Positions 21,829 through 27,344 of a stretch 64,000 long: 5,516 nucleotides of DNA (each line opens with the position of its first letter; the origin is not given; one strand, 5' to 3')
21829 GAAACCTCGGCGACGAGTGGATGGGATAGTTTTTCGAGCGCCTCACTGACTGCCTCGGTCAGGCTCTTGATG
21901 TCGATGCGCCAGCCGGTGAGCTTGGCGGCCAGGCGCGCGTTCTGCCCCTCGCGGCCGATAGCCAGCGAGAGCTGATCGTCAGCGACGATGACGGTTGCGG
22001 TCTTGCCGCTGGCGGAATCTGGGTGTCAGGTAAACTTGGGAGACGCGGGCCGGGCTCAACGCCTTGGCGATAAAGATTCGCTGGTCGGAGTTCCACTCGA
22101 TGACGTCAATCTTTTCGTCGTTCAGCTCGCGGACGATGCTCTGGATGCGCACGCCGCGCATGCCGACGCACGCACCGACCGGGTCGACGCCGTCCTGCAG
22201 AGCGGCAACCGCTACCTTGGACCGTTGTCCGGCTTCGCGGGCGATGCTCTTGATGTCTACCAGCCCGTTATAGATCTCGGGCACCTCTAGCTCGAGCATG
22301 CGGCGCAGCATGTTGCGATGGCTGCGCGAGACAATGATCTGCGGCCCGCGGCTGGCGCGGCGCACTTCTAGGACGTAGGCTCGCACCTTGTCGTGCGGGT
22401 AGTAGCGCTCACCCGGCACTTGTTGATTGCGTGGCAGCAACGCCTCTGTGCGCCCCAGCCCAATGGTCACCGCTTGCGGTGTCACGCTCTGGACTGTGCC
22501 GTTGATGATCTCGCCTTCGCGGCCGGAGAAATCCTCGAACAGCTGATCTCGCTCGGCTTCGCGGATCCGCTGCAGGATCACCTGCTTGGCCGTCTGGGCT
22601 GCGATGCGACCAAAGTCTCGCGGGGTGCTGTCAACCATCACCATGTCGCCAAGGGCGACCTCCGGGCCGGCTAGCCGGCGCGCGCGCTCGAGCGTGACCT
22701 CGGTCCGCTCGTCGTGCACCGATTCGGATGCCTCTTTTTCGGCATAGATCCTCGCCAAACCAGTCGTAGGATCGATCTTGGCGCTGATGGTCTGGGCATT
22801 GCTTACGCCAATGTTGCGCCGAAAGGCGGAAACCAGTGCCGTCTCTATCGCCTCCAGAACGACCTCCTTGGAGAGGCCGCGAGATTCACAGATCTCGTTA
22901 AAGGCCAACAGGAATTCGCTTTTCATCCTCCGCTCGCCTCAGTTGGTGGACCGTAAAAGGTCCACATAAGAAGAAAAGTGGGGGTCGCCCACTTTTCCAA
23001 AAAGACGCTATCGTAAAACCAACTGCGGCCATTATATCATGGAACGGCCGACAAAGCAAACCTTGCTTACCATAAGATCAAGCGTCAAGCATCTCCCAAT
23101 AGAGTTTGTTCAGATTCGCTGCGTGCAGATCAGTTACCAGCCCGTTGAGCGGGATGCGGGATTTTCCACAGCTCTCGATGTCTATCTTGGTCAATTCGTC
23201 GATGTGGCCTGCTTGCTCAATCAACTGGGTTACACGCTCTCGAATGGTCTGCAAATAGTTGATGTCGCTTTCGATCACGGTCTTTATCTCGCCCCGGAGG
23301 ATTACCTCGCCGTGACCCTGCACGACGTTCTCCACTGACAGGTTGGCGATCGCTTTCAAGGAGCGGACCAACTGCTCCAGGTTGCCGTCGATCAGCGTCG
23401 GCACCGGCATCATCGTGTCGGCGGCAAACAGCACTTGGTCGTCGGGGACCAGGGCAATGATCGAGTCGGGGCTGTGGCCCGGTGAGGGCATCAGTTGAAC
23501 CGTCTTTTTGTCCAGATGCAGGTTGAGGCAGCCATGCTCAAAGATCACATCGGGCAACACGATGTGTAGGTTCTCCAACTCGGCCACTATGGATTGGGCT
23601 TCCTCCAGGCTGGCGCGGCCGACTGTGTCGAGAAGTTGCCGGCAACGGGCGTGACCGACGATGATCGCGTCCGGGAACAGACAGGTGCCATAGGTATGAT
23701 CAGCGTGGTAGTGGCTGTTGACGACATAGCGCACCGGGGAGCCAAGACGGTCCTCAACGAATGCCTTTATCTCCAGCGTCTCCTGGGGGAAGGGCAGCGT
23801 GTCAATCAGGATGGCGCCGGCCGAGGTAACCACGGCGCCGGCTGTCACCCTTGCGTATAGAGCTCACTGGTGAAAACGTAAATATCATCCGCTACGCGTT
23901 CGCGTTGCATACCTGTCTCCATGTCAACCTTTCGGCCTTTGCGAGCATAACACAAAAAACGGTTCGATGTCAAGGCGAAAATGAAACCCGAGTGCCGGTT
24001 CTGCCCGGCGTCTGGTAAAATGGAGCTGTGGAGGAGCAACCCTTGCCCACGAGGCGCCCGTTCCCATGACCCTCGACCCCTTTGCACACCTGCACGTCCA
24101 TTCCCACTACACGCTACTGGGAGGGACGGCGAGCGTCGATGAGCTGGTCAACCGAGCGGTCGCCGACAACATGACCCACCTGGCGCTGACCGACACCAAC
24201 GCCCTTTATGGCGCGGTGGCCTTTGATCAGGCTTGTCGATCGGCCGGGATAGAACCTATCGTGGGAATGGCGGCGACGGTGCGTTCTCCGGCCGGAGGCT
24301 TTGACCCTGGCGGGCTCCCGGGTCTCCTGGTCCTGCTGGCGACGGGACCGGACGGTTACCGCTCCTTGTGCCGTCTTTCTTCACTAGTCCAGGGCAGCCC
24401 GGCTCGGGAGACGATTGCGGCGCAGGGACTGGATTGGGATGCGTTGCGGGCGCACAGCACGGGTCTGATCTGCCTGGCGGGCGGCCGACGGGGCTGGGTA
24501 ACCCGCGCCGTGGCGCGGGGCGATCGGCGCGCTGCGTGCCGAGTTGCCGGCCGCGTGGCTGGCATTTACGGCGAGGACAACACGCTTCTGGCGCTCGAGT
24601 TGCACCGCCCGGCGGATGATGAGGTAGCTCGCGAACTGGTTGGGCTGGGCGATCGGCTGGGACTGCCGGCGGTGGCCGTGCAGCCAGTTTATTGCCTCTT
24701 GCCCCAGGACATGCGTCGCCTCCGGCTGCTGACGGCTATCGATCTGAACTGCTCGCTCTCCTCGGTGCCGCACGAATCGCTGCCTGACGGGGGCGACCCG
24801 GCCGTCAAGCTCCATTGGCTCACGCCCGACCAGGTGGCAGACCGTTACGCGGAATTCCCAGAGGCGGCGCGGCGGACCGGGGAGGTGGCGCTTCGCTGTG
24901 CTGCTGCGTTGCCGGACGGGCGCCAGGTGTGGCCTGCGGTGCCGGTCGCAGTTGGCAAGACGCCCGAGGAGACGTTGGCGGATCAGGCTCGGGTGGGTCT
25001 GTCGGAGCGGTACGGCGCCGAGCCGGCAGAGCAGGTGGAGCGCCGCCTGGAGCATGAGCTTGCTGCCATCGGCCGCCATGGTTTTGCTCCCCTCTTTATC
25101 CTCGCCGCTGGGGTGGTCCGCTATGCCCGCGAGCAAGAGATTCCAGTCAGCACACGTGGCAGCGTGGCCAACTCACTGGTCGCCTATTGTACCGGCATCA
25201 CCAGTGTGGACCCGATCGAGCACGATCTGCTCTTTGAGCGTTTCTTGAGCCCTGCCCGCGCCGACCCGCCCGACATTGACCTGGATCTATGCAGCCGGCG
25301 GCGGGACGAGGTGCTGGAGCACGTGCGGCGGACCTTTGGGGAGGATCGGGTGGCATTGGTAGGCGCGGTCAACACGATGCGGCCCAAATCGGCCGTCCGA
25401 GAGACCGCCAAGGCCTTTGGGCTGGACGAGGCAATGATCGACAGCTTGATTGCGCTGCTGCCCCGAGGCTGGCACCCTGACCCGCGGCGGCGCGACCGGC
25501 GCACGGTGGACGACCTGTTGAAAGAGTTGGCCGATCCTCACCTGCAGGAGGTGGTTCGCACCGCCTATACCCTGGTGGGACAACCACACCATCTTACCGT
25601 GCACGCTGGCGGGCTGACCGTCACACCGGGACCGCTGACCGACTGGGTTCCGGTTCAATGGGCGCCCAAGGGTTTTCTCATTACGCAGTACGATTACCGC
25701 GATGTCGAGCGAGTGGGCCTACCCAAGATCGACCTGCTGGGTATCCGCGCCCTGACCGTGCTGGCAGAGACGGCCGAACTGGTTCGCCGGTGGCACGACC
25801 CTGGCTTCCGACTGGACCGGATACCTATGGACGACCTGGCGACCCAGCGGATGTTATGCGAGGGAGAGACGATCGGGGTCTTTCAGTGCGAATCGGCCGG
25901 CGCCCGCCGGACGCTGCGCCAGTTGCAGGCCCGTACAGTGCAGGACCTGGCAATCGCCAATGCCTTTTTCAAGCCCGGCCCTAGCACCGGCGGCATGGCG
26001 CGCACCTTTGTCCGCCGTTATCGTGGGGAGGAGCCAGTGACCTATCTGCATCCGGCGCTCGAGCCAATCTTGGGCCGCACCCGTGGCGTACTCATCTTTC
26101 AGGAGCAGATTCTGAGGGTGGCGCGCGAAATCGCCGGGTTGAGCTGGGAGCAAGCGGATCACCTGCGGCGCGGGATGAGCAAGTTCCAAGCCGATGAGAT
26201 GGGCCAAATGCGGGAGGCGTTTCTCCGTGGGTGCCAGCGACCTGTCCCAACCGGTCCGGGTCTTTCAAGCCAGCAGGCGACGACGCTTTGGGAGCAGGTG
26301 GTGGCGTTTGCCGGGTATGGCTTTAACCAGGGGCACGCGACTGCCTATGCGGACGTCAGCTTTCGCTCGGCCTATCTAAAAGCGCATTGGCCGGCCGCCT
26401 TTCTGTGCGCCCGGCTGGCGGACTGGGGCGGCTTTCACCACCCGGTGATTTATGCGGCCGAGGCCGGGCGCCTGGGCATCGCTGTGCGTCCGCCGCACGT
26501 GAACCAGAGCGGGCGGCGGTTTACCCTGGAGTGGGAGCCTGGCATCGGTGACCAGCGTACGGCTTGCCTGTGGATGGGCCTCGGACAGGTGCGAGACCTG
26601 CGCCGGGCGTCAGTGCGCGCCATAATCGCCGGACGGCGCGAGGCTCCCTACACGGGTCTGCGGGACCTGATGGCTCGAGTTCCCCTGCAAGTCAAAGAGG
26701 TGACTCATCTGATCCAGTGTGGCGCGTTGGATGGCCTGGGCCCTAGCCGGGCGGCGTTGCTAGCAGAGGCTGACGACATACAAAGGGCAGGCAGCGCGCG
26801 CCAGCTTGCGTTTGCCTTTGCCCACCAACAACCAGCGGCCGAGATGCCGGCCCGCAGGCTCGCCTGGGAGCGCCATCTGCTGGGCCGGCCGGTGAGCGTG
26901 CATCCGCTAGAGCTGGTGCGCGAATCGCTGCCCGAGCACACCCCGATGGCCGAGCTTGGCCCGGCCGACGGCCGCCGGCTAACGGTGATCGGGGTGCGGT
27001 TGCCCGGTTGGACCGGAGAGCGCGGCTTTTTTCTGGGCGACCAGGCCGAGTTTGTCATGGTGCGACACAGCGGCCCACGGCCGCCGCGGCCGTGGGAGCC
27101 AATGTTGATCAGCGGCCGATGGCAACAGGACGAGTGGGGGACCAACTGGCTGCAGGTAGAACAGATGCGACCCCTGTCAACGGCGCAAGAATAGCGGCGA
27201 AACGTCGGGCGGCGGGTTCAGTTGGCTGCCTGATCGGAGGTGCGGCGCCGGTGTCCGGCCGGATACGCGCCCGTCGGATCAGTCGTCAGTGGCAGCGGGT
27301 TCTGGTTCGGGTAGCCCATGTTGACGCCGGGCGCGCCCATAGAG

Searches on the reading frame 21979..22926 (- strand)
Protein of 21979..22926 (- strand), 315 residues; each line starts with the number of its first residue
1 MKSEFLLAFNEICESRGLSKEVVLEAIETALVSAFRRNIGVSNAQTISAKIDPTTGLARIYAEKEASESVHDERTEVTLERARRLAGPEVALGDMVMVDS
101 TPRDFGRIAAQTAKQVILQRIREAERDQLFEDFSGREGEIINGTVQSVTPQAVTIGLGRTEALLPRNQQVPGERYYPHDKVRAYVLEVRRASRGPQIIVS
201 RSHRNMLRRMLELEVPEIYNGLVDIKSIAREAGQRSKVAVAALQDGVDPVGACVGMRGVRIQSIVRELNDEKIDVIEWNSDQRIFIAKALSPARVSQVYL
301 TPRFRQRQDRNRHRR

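Call 39: search_protein_families(library=pfam, proteins=[window:21979-22926:-], max_evalue=0.00001)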
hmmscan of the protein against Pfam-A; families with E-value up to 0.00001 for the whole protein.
window:21979-22926:- (315 aa): 3 families
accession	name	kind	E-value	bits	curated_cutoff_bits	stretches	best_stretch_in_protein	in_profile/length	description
PF08529.16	NusA_N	-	1.3e-34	119.4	23.8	1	4-127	1-119/119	NusA N-terminal domain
PF13184.12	KH_5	-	2.1e-28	98.7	27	1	232-298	1-67/69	NusA-like KH domain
PF00575.29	S1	-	4.9e-09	36.9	22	1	137-196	4-70/74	S1 RNA binding domain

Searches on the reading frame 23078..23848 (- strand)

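Call 39: search_protein_families(library=pfam, proteins=[window:23078-23848:-], max_evalue=0.00001)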
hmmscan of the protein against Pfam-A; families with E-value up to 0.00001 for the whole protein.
window:23078-23848:- (256 aa): 1 family
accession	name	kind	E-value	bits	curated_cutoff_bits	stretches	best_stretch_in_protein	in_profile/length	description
PF00753.33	Lactamase_B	-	1.8e-18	67.6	22.7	1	5-179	10-196/196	Metallo-beta-lactamase superfamily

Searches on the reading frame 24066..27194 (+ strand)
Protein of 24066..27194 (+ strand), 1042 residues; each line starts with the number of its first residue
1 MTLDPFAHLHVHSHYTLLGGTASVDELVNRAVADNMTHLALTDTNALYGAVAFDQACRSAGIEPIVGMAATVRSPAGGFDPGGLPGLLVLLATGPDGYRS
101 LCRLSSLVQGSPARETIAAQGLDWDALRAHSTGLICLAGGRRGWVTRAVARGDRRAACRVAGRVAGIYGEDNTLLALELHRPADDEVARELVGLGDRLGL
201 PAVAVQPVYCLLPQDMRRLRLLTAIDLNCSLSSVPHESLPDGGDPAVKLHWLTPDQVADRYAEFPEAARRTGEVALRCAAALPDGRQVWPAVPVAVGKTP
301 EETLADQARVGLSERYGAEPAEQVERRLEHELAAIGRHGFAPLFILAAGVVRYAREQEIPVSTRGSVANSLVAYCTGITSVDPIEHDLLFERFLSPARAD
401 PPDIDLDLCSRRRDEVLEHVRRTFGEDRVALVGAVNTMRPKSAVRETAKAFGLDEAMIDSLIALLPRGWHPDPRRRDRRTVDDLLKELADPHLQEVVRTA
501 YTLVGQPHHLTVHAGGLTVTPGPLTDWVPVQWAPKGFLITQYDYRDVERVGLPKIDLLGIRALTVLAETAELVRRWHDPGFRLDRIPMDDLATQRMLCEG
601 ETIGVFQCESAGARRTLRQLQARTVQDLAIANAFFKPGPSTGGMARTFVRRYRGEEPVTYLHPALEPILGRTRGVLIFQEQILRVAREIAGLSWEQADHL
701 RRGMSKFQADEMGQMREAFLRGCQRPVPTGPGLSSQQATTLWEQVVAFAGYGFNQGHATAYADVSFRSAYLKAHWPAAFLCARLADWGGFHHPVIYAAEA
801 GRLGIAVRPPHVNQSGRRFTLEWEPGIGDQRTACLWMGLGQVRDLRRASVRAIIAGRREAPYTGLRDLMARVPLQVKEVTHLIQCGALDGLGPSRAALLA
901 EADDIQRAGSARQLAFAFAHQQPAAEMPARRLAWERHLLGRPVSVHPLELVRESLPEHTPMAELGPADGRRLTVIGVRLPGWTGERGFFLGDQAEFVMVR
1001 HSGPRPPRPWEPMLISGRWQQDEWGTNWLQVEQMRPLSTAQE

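Call 39: search_protein_families(library=pfam, proteins=[window:24066-27194:+], max_evalue=0.00001)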
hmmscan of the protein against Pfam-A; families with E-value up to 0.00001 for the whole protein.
window:24066-27194:+ (1042 aa): 4 families
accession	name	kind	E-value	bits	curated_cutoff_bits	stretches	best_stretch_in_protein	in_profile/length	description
PF07733.18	DNA_pol3_alpha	-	6.6e-75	252.5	23.9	1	303-559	2-260/260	Bacterial DNA polymerase III alpha NTPase domain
PF17657.6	DNA_pol3_finger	-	1e-47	162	22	1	563-724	2-163/166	Bacterial DNA polymerase III alpha subunit finger domain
PF02811.25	PHP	-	5.9e-31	108.5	26.4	1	8-177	1-161/164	PHP domain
PF14579.12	HHH_6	-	2.1e-19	69.9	25.6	1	804-898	1-90/90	Helix-hairpin-helix motif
